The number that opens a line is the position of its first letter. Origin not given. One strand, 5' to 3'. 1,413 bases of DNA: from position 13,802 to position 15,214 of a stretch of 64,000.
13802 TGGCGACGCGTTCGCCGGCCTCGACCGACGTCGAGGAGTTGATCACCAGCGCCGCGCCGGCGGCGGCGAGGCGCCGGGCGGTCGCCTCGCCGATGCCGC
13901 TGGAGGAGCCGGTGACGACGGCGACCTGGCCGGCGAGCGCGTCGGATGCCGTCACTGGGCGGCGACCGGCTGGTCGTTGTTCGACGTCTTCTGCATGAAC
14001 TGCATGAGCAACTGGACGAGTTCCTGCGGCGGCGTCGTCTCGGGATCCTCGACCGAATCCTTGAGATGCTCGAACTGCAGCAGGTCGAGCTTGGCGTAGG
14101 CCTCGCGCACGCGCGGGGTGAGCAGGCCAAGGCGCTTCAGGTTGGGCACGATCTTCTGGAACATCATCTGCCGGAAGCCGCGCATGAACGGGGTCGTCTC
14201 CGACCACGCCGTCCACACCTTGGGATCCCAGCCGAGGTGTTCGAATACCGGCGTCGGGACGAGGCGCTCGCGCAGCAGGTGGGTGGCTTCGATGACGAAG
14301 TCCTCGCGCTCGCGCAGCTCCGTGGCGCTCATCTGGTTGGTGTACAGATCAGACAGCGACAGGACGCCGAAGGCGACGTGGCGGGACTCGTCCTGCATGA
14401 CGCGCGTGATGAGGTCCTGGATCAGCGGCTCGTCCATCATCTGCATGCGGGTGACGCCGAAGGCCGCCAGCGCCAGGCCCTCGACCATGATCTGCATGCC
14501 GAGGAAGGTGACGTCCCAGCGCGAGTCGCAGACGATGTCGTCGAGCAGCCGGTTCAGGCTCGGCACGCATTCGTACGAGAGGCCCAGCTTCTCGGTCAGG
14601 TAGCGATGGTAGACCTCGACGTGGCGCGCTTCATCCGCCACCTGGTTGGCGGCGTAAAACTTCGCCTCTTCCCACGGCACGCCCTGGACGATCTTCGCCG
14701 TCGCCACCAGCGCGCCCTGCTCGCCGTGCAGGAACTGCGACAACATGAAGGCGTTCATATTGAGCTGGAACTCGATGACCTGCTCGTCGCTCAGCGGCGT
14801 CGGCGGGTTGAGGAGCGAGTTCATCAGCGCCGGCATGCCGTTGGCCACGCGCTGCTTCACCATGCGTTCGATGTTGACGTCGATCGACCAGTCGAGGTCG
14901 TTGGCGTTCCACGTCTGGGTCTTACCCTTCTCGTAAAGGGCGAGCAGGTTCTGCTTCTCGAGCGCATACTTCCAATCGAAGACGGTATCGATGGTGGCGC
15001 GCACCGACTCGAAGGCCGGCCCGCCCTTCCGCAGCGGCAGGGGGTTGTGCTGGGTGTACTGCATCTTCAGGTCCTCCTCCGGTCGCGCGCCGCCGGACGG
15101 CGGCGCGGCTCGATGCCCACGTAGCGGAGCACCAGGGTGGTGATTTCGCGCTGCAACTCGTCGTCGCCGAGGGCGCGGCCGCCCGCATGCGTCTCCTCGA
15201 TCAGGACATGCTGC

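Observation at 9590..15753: TetR-headed, translationally coupled six-gene cluster: diiron oxygenase, SDR, LLM (possibly F420) oxidoreductase, acyl-CoA synthetase and PAPS sulfotransferase; a candidate sulfated-lipid or metabolite pathway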

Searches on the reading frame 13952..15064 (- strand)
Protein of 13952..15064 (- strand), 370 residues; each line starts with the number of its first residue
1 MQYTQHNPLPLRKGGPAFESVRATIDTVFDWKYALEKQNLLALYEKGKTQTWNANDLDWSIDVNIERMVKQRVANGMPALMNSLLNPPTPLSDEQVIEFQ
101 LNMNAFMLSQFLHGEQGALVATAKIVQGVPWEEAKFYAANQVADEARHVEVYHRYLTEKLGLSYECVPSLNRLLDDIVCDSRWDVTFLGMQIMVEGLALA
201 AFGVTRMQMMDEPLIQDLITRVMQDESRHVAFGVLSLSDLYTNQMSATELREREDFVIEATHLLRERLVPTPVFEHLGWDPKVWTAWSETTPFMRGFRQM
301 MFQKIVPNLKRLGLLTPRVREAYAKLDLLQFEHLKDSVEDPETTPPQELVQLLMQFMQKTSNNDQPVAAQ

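Call 5: search_protein_families(library=pfam, proteins=[window:13952-15064:-], max_evalue=0.01)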
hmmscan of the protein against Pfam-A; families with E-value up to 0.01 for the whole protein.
window:13952-15064:- (370 aa): 2 families
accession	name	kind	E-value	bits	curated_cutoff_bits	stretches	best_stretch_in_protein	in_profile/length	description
PF04305.20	DUF455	-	8.7e-06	25.9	34.3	1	101-242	60-205/247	Protein of unknown function (DUF455)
PF11583.14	AurF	-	0.00025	20.7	29.6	1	130-313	99-282/282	P-aminobenzoate N-oxygenase AurF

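Call 6: search_protein_families(library=ncbifam, proteins=[window:13952-15064:-], max_evalue=0.01)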
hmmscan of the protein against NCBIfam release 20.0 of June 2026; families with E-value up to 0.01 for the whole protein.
window:13952-15064:- (370 aa): 3 families
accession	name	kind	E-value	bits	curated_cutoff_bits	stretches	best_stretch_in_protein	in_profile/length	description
NF006200.0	PRK08326.1-3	equivalog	3e-09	36.6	194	0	104-158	69-126/321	R2-like ligand-binding oxidase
NF006202.0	PRK08326.1-5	equivalog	7e-06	25.5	315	1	128-244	96-219/297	R2-like ligand-binding oxidase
NF006199.0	PRK08326.1-2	equivalog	0.0004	19.5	286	1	41-235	32-222/324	R2-like ligand-binding oxidase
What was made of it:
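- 13952..15064 (-): Ferritin-like (R2-like) diiron-carboxylate protein of an uncharacterised, highly conserved family. AurF, DUF455 and R2lox family models all score below cut-off (calls 5, 6).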

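Call 7: find_homologous_proteins(query=window:13952-15064:-)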
Query window:13952-15064:- (370 aa): 8000 proteins with E <= 0.001 among 8000 candidates; the best 120 are listed.
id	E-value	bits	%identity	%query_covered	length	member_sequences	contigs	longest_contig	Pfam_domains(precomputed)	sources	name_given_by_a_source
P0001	1.2e-223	760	92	97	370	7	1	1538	PF04305.21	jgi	jgi:hypothetical protein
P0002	4.5e-219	745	89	100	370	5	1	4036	PF04305.21,PF11583.15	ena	-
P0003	7.0e-218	741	88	100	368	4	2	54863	PF04305.21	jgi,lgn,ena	-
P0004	2.6e-217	739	89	99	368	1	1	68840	PF04305.21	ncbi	ncbi:MAG: ferritin-like domain-containing protein [Candidatus Binatia bacterium]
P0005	8.0e-216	734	87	99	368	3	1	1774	PF04305.21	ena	-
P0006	1.9e-213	726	88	97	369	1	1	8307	PF04305.21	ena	-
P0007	2.1e-213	726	88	98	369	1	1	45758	PF04305.21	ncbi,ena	-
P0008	3.3e-213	726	86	100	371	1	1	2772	-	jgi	-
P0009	5.8e-212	722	85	100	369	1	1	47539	PF04305.21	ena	-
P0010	1.2e-211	721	86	100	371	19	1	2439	PF04305.21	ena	-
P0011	8.4e-211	718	87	99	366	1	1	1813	PF04305.21,PF11583.15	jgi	jgi:hypothetical protein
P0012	1.8e-210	717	85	100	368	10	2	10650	PF04305.21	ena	-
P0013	4.5e-210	715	85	100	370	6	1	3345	-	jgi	jgi:hypothetical protein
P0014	6.9e-209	711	85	100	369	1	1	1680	PF04305.21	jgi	jgi:hypothetical protein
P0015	1.2e-208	711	86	100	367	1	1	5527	-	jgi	jgi:hypothetical protein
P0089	6.6e-186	636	76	100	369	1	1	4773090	PF04305.21,PF11583.15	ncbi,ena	-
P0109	1.9e-181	621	74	100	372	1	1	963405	PF04305.21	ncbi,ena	ncbi:MAG TPA: ferritin-like domain-containing protein [Candidatus Binatia bacterium]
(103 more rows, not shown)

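Call 8: find_encoding_contigs(protein=P0089, flank=10000, max_places=3)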
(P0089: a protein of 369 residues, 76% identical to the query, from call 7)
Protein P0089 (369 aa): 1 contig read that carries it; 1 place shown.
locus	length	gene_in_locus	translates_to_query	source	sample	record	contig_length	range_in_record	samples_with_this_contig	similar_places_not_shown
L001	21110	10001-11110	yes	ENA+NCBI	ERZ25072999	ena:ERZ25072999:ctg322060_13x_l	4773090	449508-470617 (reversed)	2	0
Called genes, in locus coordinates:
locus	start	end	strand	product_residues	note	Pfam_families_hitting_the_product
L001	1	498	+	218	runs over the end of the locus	PF00440:TetR_N (faint)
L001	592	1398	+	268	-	PF00378:ECH_1, PF16113:ECH_2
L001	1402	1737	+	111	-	-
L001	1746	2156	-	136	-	PF01850:PIN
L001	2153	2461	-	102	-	PF02604:PhdYeFM_antitox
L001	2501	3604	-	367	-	PF02230:Abhydrolase_2 (weak)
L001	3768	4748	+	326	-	PF00487:FA_desaturase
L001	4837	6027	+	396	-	PF25917:BSH_RND, PF25876:HH_MFP_RND (faint), PF25954:Beta-barrel_RND_2, PF25990:Beta-barrel_YknX (weak), PF25989:YknX_C (faint)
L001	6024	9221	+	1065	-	PF00873:ACR_tran, PF02355:SecD_SecF_C (weak)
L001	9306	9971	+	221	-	PF00440:TetR_N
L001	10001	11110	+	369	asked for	PF11583:AurF (faint), PF04305:DUF455 (weak)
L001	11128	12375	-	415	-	PF07690:MFS_1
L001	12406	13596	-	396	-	PF00108:Thiolase_N, PF02803:Thiolase_C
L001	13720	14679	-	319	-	PF00478:IMPDH (faint), PF03060:NMO, PF01070:FMN_dh (weak)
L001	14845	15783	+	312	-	PF03976:PPK2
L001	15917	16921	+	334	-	PF00296:Bac_luciferase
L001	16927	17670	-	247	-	PF00117:GATase, PF07722:Peptidase_C26 (weak)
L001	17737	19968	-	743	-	PF12228:DUF3604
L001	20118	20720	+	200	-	PF02798:GST_N, PF13417:GST_N_3, PF13409:GST_N_2, PF00043:GST_C, PF13410:GST_C_2 (weak)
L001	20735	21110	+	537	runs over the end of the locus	PF00501:AMP-binding, PF13193:AMP-binding_C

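Call 9: find_encoding_contigs(protein=P0109, flank=10000, max_places=3)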
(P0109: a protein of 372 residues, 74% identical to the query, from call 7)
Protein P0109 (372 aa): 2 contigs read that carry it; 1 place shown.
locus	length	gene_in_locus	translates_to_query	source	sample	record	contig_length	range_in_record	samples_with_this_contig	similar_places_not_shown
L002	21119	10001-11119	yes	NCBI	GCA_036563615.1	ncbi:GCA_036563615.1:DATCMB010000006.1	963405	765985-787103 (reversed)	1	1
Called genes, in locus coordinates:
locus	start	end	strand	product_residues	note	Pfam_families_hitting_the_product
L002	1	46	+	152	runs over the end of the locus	PF13622:4HBT_3 (weak), PF03061:4HBT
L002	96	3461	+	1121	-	PF04257:RecC_N, PF27451:RecC_4th, PF17946:RecC_C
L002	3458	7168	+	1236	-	PF00580:UvrD-helicase, PF13245:AAA_19 (faint), PF13604:AAA_30 (faint), PF13361:UvrD_C, PF13538:UvrD_C_2 (faint), PF12705:PDDEXK_1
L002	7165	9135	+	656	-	PF21185:RecD_N, PF00580:UvrD-helicase (weak), PF13086:AAA_11, PF13604:AAA_30, PF05127:NAT10_TcmA_helicase (weak), PF13245:AAA_19, PF18335:SH3_13, PF13538:UvrD_C_2, +1 more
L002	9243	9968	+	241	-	PF00440:TetR_N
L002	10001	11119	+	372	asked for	PF04305:DUF455 (weak)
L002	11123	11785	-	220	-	PF13328:HD_4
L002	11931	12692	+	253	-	PF04140:ICMT (weak), PF04191:PEMT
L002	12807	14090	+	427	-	PF00067:p450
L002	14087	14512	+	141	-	PF07858:LEH (weak), PF07366:SnoaL, PF12680:SnoaL_2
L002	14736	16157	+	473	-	PF07690:MFS_1, PF13347:MFS_2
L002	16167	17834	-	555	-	PF13116:YhdP (faint)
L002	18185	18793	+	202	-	PF04542:Sigma70_r2, PF08281:Sigma70_r4_2, PF04545:Sigma70_r4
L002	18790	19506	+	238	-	-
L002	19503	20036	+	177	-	PF13801:Metal_resist (weak)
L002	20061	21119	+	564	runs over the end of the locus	PF07969:Amidohydro_3, PF01979:Amidohydro_1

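Call 11: find_encoding_contigs(protein=P0004, flank=10000, max_places=2)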
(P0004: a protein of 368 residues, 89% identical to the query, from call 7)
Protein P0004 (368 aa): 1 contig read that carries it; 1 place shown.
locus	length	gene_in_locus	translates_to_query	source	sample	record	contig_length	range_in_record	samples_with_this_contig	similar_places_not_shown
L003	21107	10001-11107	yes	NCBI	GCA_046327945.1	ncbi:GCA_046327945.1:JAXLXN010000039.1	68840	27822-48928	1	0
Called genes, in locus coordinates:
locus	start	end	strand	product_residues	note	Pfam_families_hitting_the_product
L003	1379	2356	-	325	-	PF11583:AurF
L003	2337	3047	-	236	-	PF00440:TetR_N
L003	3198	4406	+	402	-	PF02771:Acyl-CoA_dh_N, PF02770:Acyl-CoA_dh_M, PF00441:Acyl-CoA_dh_1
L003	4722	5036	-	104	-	PF01625:PMSR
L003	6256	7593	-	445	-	PF00331:Glyco_hydro_10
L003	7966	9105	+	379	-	-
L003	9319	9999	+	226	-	PF00440:TetR_N, PF17918:TetR_C_15 (weak)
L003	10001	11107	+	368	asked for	PF04305:DUF455 (weak)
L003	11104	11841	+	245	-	PF00106:adh_short, PF08659:KR, PF23441:SDR (weak), PF13561:adh_short_C2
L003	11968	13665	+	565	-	PF01839:FG-GAP (faint), PF13517:FG-GAP_3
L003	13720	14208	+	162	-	PF13517:FG-GAP_3 (weak), PF07593:UnbV_ASPIC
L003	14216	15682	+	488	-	-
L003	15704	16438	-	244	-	PF00392:GntR, PF07729:FCD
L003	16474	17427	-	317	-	PF00478:IMPDH (faint), PF03060:NMO, PF01070:FMN_dh (weak)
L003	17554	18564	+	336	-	PF00296:Bac_luciferase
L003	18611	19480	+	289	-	PF00296:Bac_luciferase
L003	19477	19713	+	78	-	-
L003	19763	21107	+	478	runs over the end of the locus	PF00501:AMP-binding, PF13193:AMP-binding_C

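Call 12: find_encoding_contigs(protein=P0003, flank=10000, max_places=2)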
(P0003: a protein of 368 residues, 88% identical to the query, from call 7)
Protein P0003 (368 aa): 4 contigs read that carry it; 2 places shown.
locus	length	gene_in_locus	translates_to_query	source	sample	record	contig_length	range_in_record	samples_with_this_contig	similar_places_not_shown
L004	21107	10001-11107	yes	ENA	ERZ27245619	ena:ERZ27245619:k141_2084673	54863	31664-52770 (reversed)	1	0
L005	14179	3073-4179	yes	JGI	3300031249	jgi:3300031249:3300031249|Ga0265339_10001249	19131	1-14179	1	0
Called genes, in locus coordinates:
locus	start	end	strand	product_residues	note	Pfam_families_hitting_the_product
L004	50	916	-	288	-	PF00795:CN_hydrolase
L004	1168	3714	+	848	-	PF00270:DEAD (weak), PF04851:ResIII (faint), PF13307:Helicase_C_2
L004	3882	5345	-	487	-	PF01551:Peptidase_M23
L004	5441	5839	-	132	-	PF10012:DUF2255 (weak)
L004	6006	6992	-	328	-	PF11583:AurF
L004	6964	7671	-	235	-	PF00440:TetR_N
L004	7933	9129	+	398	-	PF02771:Acyl-CoA_dh_N, PF02770:Acyl-CoA_dh_M, PF00441:Acyl-CoA_dh_1, PF08028:Acyl-CoA_dh_2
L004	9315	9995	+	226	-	PF00440:TetR_N, PF17918:TetR_C_15 (weak)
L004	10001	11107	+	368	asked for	PF04305:DUF455 (weak)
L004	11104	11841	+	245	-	PF00106:adh_short, PF08659:KR, PF23441:SDR (weak), PF13561:adh_short_C2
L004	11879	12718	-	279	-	PF00989:PAS, PF08448:PAS_4, PF13188:PAS_8 (weak), PF13426:PAS_9, PF00196:GerE, PF13404:HTH_AsnC-type (weak), PF13412:HTH_24 (weak)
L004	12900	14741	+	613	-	PF03283:PAE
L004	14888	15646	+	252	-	PF01553:Acyltransferase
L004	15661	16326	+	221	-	PF01427:Peptidase_M15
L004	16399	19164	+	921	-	PF00933:Glyco_hydro_3, PF01915:Glyco_hydro_3_C, PF14310:Fn3-like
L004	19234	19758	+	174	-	PF12802:MarR_2, PF01047:MarR (weak), PF13463:HTH_27 (faint)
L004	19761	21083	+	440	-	PF00654:Voltage_CLC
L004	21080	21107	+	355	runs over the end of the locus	PF09924:LPG_synthase_C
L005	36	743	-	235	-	PF00440:TetR_N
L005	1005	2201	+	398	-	PF02771:Acyl-CoA_dh_N, PF02770:Acyl-CoA_dh_M, PF00441:Acyl-CoA_dh_1, PF08028:Acyl-CoA_dh_2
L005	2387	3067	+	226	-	PF00440:TetR_N, PF17918:TetR_C_15 (weak)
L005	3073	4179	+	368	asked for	PF04305:DUF455 (weak)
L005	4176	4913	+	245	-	PF00106:adh_short, PF08659:KR, PF23441:SDR (weak), PF13561:adh_short_C2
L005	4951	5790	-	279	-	PF00989:PAS, PF08448:PAS_4, PF13188:PAS_8 (weak), PF13426:PAS_9, PF00196:GerE, PF13404:HTH_AsnC-type (weak), PF13412:HTH_24 (weak)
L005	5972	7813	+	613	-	PF03283:PAE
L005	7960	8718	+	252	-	PF01553:Acyltransferase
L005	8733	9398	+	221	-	PF01427:Peptidase_M15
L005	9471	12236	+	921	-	PF00933:Glyco_hydro_3, PF01915:Glyco_hydro_3_C, PF14310:Fn3-like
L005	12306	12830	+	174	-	PF12802:MarR_2, PF01047:MarR (weak), PF13463:HTH_27 (faint)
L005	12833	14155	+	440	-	PF00654:Voltage_CLC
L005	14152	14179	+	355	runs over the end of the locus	PF09924:LPG_synthase_C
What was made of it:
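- TetR-diiron-SDR occurs without unit B or the ST within 10 kb in L004 and L005 (call 12). L004 and L005 (diiron 88%) and L002 (74%) carry unit A without unit B within 10 kb (calls 9, 12).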

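Call 20: search_solved_structures(query=window:13952-15064:-, max_evalue=10, show_alignments=2)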
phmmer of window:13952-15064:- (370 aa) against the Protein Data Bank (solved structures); distinct sequences matched with E-value up to 10: 5.
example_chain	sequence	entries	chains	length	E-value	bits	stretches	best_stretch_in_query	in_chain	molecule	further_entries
5uxg_A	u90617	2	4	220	3.7e-06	29.7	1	118-239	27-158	aldehyde deformylating oxygenase | hypothetic aldehyde deformylating oxygenase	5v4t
9u78_A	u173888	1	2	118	0.00046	22.8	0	210-231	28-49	Single Chain Protein of De Novo Designed Helix Bundles-4EH2 with KDPV Loop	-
7qbk_A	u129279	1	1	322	0.47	12.9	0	190-240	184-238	R2-like ligand-binding oxidase (homolog II) from Sulfolobus acidocaldarius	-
7qbp_A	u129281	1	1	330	0.82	12.1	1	43-236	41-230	R2-like ligand binding oxidase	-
3ee4_A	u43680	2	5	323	1.2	11.6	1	131-236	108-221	Probable ribonucleoside-diphosphate reductase | R2-LIKE LIGAND BINDING OXIDASE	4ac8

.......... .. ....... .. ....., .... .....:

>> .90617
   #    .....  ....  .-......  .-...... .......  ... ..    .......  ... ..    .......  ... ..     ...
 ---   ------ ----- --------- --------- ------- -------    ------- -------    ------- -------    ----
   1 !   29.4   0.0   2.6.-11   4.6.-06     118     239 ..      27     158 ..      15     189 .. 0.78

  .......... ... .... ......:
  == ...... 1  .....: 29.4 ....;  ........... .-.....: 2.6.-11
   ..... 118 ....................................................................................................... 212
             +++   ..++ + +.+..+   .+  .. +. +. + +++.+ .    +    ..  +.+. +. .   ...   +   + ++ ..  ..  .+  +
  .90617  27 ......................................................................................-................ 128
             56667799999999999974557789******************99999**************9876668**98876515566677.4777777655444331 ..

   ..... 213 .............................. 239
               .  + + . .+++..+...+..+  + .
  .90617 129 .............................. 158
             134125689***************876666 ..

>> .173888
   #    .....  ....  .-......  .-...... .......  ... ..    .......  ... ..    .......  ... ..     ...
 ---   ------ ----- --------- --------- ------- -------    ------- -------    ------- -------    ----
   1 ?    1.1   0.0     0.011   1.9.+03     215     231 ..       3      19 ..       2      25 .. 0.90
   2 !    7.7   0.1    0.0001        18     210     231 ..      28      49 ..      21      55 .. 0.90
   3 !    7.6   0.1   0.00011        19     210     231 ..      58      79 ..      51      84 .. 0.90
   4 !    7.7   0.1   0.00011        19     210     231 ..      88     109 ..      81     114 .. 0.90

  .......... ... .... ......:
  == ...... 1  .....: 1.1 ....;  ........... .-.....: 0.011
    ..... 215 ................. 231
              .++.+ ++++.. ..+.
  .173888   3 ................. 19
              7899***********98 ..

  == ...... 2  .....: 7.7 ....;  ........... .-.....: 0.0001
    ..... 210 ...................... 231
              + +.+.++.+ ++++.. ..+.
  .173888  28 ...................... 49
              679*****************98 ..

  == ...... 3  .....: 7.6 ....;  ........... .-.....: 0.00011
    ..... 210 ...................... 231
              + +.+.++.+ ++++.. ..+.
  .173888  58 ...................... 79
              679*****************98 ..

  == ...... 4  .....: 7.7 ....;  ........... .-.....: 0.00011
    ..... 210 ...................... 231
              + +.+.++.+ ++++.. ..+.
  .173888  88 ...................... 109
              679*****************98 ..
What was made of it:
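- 13952..15064 (-): The best PDB sequence hit is 5uxg, a 'hypothetic aldehyde deformylating oxygenase', at 3.7e-6 (call 20).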

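Call 52: predict_structure(alignment_id=A4)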
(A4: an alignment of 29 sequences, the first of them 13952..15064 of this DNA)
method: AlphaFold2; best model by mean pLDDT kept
length: 370 residues; sequences in the alignment: 29
mean_pLDDT: 69.1   pTM: 0.69
mean pLDDT of the five models: 69.1, 68.9, 66.2, 60.4, 54.3
residues with pLDDT >= 90: 29; 70-90: 197; 50-70: 79; < 50: 65
segments of 3 or more residues with pLDDT < 50: 1-13, 15-40, 46-48, 338-342, 344-349, 361-370
pLDDT, mean of each block of 10 residues (from residue 1): 29 42 31 41 49 65 77 85 87 90 83 77 74 66 74 75 71 75 79 68 66 74 62 63 80 88 80 90 91 73 78 86 88 60 48 53 38
secondary structure, 60 per line:
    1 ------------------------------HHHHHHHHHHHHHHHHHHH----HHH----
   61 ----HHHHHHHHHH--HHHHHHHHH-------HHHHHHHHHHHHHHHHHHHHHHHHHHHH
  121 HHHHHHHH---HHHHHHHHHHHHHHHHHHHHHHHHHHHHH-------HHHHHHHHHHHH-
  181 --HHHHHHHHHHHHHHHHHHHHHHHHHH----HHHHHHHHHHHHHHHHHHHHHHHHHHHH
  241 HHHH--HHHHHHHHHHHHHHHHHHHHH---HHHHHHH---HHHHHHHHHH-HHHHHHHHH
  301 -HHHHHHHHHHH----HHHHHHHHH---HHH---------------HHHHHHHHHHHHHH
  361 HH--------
elements in order: H31-49 H65-74 H77-85 H93-128 H132-160 H168-179 H183-208 H213-244 H247-267 H271-277 H281-290 H292-300 H302-312 H317-325 H347-362
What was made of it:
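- The diiron model has only moderate confidence (pLDDT 69, call 52).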
